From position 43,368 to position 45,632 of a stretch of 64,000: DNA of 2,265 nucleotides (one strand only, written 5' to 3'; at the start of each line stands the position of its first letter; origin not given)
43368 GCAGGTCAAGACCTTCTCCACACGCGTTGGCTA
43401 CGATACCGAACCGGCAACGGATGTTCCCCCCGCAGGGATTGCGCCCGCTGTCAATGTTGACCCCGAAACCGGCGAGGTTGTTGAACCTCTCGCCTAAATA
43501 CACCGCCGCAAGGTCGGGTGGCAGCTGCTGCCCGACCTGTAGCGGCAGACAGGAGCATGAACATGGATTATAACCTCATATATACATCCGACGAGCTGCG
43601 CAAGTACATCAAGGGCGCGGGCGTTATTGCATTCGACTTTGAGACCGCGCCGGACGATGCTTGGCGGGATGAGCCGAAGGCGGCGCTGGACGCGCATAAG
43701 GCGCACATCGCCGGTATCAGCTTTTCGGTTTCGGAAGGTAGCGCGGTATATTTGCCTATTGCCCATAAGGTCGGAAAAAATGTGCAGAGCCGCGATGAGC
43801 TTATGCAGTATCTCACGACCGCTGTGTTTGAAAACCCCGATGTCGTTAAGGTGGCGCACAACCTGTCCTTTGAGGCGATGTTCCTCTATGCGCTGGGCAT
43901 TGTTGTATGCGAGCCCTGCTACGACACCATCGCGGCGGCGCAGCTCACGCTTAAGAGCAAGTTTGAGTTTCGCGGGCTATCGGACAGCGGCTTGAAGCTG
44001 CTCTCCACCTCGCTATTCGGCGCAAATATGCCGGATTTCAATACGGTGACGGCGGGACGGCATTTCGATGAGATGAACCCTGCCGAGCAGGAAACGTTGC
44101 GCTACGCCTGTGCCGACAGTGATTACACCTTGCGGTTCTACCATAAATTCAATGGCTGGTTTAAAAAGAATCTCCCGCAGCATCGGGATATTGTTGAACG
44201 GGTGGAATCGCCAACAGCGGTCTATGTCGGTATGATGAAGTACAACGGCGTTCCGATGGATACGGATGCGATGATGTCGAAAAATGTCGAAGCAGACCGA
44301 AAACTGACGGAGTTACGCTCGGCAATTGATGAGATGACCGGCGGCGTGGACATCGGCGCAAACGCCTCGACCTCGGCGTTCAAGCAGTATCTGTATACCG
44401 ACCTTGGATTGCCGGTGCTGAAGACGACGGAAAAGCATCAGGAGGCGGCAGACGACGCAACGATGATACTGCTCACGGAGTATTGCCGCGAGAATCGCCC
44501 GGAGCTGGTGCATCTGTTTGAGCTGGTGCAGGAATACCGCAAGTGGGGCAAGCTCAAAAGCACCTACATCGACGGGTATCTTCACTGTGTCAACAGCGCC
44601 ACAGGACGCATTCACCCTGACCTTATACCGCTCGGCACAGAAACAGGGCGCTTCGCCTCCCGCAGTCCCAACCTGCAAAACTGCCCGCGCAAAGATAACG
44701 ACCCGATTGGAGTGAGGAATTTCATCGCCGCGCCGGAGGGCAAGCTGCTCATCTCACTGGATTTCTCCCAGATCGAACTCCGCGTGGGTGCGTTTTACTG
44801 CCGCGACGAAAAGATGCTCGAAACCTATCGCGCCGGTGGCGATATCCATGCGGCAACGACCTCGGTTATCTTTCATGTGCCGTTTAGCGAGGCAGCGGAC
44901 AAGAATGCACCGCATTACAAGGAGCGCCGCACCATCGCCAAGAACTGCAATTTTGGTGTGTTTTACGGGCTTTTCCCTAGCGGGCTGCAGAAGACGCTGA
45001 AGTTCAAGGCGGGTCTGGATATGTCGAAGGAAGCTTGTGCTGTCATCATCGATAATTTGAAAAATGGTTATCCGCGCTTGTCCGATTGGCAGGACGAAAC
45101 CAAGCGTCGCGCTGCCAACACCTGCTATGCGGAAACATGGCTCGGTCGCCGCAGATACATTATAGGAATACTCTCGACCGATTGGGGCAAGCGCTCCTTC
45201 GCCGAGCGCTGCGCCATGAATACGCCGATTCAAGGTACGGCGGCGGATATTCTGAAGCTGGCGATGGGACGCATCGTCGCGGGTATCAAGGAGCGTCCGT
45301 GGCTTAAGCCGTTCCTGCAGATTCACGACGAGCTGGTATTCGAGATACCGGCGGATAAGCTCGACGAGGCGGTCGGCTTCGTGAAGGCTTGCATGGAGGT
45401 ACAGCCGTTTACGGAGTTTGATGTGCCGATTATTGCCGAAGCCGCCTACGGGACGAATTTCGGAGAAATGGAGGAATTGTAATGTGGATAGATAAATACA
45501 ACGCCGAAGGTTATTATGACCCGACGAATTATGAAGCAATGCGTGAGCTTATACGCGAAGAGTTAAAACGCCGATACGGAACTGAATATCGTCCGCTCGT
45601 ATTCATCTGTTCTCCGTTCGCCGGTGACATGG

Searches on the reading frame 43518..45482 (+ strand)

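Call 40: search_protein_families(library=phrogs, proteins=[window:43518-45482:+], max_evalue=0.00001)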
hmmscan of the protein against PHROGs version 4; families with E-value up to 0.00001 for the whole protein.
window:43518-45482:+ (654 aa): 7 families
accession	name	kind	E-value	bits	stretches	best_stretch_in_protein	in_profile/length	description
phrog_17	-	DNA, RNA and nucleotide metabolism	1.3e-118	398.8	1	23-653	657-1235/1445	DNA polymerase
phrog_2573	-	DNA, RNA and nucleotide metabolism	2.9e-41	142.7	1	402-653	9-279/336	DNA polymerase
phrog_5995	-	DNA, RNA and nucleotide metabolism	8.4e-31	108.3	1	499-651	16-178/236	DNA polymerase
phrog_10285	-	DNA, RNA and nucleotide metabolism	7.6e-21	75.5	1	382-536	28-174/321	DNA polymerase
phrog_12241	-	DNA, RNA and nucleotide metabolism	6e-12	46.3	0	15-272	98-360/502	DNA polymerase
phrog_15971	-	DNA, RNA and nucleotide metabolism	8.2e-11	42.6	1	270-650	37-374/376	DNA polymerase I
phrog_23226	-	DNA, RNA and nucleotide metabolism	8.1e-09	35.5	1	364-453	293-383/611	DNA polymerase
